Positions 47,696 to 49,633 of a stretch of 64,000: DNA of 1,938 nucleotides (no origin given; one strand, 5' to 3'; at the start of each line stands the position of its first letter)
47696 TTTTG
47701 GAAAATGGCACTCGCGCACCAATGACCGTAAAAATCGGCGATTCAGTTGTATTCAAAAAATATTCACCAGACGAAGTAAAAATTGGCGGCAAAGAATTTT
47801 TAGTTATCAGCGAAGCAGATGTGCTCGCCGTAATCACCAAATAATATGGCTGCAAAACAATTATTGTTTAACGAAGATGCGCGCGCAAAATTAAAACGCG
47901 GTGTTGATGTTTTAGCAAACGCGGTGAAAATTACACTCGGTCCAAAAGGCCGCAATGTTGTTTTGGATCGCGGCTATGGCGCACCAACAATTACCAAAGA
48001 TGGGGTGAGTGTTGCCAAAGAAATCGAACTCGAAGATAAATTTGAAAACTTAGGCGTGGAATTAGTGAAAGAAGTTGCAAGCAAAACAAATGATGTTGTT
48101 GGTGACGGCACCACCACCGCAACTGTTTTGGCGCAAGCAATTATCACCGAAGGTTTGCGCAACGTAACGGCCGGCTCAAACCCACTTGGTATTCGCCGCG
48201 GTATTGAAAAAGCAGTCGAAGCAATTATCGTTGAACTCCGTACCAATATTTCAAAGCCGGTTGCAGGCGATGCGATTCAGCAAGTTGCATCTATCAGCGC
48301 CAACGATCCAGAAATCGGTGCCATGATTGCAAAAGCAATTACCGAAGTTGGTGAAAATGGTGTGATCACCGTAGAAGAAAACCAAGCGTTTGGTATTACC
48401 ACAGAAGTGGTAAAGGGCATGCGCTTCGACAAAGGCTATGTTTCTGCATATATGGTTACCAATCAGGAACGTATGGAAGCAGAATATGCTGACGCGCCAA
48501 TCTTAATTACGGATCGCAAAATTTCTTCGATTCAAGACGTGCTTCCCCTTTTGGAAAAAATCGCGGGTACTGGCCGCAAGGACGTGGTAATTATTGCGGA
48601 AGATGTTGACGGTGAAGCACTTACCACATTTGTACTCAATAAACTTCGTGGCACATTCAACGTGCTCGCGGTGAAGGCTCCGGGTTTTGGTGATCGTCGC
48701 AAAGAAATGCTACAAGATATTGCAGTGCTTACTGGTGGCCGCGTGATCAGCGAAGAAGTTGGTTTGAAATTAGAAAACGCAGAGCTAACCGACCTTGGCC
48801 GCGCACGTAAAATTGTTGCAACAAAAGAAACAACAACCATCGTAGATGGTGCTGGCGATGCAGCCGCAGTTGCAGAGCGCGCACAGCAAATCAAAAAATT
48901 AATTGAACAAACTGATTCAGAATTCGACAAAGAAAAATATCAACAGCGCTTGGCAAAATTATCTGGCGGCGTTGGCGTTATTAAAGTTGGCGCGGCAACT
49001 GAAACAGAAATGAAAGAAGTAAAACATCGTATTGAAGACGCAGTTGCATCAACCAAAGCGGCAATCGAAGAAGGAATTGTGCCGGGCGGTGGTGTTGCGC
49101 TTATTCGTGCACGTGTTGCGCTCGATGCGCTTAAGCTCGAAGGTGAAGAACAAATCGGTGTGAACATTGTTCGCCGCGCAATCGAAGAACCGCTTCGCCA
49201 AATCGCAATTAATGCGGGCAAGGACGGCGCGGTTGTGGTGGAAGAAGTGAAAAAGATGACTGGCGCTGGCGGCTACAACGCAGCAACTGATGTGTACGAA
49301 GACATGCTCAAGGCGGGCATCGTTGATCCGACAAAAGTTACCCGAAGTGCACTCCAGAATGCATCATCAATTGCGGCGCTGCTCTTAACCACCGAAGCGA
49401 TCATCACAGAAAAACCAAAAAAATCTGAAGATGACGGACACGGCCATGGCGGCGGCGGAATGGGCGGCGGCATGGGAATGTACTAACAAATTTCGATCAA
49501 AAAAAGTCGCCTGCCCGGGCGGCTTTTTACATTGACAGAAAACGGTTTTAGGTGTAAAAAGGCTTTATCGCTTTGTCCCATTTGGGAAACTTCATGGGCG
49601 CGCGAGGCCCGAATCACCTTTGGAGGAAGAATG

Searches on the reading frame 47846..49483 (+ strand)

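Call 89: search_protein_families(library=pfam, max_evalue=0.0001, proteins=[window:47846-49483:+])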
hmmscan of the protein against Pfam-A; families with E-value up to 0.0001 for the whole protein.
window:47846-49483:+ (546 aa): 1 family
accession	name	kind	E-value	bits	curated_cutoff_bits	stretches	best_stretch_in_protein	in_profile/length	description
PF00118.29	Cpn60_TCP1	-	4.9e-72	243.6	34.3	1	23-523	1-489/490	TCP-1/cpn60 chaperonin family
